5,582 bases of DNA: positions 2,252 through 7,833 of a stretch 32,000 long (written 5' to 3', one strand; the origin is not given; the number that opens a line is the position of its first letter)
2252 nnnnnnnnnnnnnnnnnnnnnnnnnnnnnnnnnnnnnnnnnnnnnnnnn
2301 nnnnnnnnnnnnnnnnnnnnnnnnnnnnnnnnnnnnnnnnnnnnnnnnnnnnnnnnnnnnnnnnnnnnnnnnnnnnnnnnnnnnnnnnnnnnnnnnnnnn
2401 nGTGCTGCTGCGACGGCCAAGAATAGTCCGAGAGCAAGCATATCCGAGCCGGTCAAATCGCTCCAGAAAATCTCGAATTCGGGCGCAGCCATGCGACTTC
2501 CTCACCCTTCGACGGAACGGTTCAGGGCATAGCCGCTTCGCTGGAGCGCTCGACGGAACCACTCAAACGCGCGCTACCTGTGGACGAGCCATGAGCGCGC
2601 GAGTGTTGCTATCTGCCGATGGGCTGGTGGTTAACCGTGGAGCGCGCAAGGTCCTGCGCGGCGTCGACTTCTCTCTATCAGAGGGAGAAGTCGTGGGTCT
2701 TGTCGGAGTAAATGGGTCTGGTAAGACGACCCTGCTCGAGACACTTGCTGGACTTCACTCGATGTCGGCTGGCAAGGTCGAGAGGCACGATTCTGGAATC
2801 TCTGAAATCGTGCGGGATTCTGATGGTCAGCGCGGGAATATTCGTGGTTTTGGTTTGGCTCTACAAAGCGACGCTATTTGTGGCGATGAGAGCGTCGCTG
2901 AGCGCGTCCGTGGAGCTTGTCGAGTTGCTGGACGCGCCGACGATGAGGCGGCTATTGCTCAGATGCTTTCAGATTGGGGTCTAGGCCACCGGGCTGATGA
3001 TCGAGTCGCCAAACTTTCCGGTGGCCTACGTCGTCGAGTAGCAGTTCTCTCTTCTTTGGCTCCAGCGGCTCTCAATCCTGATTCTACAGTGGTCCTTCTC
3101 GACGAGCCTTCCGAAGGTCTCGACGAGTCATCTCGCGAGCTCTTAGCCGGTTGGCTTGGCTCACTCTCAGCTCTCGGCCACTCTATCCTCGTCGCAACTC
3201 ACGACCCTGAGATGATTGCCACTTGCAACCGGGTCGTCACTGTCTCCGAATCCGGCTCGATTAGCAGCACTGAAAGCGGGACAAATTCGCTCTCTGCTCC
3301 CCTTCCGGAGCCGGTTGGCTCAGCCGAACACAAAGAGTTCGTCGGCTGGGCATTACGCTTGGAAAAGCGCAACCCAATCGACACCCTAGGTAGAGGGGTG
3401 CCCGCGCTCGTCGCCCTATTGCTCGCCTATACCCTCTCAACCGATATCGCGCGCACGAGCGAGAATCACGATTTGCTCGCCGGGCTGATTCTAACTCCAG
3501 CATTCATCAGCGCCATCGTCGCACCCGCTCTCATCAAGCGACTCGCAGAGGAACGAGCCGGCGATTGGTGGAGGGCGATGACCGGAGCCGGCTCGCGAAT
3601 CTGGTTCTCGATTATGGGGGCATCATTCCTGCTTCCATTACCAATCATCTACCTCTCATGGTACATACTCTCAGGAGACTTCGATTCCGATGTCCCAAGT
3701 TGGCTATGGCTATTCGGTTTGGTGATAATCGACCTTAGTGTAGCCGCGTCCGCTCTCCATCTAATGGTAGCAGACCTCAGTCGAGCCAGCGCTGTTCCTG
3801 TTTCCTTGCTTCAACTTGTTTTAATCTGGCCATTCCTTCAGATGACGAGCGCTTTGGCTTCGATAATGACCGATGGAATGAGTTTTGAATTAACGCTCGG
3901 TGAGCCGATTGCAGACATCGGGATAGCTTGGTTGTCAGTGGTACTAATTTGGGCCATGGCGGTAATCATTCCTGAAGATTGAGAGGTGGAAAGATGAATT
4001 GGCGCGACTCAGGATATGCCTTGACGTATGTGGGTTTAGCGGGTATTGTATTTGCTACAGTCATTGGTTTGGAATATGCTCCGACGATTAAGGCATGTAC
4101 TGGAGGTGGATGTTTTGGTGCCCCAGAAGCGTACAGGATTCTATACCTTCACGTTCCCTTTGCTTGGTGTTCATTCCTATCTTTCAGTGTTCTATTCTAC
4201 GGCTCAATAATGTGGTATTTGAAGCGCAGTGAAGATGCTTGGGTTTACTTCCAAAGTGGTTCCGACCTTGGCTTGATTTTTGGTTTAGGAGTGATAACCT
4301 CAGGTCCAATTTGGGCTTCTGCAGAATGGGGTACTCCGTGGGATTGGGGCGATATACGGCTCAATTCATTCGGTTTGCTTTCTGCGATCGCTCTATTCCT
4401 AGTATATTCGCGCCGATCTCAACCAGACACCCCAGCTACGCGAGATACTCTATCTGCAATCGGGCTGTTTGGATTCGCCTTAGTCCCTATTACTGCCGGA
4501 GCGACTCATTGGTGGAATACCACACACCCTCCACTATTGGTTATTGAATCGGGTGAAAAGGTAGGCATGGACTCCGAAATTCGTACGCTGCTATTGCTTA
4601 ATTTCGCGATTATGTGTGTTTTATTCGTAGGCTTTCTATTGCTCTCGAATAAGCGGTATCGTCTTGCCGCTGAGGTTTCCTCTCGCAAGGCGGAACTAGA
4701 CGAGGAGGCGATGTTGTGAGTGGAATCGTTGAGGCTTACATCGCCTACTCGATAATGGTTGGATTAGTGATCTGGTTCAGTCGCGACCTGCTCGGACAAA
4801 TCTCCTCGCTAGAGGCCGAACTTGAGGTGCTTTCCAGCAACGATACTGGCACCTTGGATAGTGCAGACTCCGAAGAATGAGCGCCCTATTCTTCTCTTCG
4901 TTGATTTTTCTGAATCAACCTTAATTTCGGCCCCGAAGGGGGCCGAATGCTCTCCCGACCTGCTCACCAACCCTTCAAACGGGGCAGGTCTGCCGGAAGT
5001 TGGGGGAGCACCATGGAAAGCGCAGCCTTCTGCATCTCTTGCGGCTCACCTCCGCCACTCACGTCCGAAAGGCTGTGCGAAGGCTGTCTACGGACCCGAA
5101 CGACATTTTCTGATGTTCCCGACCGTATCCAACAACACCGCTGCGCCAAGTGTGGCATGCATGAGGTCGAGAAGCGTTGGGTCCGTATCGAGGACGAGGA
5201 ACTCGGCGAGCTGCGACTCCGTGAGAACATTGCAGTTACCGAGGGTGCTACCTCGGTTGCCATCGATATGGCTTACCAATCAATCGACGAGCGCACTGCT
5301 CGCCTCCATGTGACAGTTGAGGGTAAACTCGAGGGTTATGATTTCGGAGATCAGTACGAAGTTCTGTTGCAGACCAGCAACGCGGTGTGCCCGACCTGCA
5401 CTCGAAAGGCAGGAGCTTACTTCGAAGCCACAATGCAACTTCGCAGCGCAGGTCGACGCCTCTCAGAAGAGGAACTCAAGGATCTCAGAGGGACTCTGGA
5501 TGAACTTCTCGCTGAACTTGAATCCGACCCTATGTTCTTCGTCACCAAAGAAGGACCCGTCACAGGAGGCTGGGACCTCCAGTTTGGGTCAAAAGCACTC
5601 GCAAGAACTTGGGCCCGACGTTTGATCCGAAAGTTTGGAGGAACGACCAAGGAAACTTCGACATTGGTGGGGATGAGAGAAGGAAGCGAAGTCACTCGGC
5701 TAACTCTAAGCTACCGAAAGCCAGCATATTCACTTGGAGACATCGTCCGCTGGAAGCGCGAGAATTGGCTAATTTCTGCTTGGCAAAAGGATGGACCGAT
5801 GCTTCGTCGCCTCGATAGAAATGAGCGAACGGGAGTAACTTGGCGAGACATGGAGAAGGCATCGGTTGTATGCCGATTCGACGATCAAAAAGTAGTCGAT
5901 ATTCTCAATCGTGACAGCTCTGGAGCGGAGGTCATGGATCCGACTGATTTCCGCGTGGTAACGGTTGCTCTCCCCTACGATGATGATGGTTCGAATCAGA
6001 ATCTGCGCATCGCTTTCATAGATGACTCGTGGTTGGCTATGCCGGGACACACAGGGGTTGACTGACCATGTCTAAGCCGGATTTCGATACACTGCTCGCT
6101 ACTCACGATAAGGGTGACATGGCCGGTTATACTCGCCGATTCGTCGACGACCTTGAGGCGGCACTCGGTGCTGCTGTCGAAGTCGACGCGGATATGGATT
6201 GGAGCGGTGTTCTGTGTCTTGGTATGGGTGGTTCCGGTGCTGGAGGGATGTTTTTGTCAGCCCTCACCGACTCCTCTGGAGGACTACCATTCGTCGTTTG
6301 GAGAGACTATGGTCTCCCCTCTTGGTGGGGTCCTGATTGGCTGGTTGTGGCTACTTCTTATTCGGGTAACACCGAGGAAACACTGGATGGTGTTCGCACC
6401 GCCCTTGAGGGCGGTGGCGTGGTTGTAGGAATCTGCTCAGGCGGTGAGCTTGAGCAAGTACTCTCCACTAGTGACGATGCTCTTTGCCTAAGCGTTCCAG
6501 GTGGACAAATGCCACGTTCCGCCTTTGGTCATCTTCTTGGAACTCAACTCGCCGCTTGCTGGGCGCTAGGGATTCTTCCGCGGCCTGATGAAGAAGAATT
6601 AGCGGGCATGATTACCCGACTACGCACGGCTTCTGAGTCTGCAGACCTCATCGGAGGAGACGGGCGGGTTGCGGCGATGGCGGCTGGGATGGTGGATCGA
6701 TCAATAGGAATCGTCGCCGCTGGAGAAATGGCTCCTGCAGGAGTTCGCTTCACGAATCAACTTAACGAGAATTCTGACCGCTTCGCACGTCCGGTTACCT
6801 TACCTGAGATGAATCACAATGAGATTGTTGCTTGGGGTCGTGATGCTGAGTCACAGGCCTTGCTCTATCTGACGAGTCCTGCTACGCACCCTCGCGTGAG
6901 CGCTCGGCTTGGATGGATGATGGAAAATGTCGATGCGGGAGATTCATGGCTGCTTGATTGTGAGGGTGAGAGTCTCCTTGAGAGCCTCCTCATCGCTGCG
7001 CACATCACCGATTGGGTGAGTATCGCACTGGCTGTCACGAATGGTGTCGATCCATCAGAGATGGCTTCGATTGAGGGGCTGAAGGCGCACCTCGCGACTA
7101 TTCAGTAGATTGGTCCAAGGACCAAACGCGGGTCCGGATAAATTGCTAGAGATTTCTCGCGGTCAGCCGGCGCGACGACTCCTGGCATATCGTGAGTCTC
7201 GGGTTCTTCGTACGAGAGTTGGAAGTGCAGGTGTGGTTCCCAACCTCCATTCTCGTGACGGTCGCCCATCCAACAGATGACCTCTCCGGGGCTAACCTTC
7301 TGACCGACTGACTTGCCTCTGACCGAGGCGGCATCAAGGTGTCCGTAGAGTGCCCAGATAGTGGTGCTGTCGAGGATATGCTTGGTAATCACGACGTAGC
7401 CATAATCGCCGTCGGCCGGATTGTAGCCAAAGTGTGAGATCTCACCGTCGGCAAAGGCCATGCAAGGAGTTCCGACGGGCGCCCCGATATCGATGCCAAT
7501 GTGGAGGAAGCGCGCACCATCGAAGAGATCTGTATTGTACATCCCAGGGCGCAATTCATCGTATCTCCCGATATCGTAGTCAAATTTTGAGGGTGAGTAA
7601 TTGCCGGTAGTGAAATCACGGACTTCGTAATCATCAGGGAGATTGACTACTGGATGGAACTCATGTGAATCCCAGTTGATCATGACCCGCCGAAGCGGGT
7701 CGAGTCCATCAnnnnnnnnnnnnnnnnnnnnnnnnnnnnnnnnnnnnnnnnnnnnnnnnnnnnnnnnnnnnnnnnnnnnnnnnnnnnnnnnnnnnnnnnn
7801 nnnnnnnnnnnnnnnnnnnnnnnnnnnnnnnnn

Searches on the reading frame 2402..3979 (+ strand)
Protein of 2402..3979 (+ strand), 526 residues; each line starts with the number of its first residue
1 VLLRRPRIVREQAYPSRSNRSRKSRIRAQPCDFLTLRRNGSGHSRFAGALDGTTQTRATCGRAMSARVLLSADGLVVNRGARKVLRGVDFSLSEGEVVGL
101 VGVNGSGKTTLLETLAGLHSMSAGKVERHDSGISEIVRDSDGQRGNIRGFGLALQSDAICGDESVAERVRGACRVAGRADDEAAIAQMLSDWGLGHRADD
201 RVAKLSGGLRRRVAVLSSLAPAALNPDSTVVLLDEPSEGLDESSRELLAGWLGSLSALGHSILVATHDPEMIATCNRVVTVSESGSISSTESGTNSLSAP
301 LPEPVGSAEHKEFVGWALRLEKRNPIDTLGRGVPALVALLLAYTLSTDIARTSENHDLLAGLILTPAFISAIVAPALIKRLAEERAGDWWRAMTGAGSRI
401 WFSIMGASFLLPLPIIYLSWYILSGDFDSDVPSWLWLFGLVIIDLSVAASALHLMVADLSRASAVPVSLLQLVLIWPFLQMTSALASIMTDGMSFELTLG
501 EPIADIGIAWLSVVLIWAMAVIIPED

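Call 37: search_protein_families(library=pfam, proteins=[window:2402-3979:+], max_evalue=0.001)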
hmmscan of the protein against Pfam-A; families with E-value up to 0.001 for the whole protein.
window:2402-3979:+ (526 aa): 3 families
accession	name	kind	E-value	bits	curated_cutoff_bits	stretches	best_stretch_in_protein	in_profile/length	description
PF00005.33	ABC_tran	-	1.2e-20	74.9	25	1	85-237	1-136/137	ABC transporter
PF13304.12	AAA_21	-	1.7e-13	51.7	27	2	199-272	232-303/304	AAA domain, putative AbiEii toxin, Type IV TA system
PF02463.25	SMC_N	-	5.8e-08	32.9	40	1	96-283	25-213/220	RecF/RecN/SMC N terminal domain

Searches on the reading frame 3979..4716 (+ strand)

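Call 37: search_protein_families(library=pfam, proteins=[window:3979-4716:+], max_evalue=0.001)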
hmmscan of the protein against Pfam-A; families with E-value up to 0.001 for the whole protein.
window:3979-4716:+ (246 aa): 1 family
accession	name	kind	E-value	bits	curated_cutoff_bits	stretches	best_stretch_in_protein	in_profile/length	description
PF01578.25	Cytochrom_C_asm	-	7.5e-11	42.5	29.9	1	35-182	52-211/212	Cytochrome C assembly protein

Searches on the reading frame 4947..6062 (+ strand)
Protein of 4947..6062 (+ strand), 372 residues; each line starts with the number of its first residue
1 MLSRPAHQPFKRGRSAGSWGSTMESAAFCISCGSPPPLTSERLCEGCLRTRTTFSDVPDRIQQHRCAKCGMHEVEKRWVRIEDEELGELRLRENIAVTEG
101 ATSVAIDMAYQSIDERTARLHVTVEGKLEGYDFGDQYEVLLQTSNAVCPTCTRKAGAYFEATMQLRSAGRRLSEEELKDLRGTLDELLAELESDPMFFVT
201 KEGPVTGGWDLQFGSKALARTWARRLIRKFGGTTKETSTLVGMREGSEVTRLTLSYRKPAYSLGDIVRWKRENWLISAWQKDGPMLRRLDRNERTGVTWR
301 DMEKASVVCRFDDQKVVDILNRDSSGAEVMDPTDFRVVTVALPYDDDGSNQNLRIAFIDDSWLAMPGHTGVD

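Call 12: search_protein_families(library=pfam, proteins=[window:4947-6062:+], max_evalue=0.001)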
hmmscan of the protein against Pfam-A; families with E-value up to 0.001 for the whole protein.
window:4947-6062:+ (372 aa): 1 family
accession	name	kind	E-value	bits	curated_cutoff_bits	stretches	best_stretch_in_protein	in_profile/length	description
PF04981.18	NMD3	-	1.2e-40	140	24.9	1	29-256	1-241/243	NMD3 family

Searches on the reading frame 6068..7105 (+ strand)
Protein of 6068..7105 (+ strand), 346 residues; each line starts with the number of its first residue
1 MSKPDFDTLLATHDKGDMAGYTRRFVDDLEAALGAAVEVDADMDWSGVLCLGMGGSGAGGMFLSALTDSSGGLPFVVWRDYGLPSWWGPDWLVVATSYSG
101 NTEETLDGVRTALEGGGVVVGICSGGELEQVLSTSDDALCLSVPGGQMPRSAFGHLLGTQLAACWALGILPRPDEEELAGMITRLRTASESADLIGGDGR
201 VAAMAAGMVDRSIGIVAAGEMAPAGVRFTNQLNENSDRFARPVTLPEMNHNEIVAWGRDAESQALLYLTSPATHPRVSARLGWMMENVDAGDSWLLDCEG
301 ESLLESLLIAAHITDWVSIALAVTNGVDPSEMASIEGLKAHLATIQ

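Call 12: search_protein_families(library=pfam, proteins=[window:6068-7105:+], max_evalue=0.001)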
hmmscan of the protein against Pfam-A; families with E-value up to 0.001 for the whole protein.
window:6068-7105:+ (346 aa): 2 families
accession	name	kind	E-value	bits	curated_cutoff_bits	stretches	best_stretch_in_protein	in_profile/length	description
PF10432.14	bact-PGI_C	-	4.9e-27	95.2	24.5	1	204-342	8-151/151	Bacterial phospho-glucose isomerase C-terminal SIS domain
PF01380.27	SIS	-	0.00014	22.1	25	1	48-168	8-129/131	SIS domain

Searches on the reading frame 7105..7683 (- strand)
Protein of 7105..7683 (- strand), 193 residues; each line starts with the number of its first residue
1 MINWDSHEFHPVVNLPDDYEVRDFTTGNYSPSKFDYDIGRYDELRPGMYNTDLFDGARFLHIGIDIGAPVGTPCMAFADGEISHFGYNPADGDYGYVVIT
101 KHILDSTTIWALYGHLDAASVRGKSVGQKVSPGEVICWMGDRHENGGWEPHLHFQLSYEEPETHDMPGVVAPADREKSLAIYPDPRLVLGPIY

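Call 12: search_protein_families(library=pfam, proteins=[window:7105-7683:-], max_evalue=0.001)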
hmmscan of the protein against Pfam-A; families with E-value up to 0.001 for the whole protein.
window:7105-7683:- (193 aa): 1 family
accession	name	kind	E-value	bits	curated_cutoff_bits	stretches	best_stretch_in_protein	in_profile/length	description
PF01551.29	Peptidase_M23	-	4.9e-18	65.6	28.7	1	61-159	3-90/96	Peptidase family M23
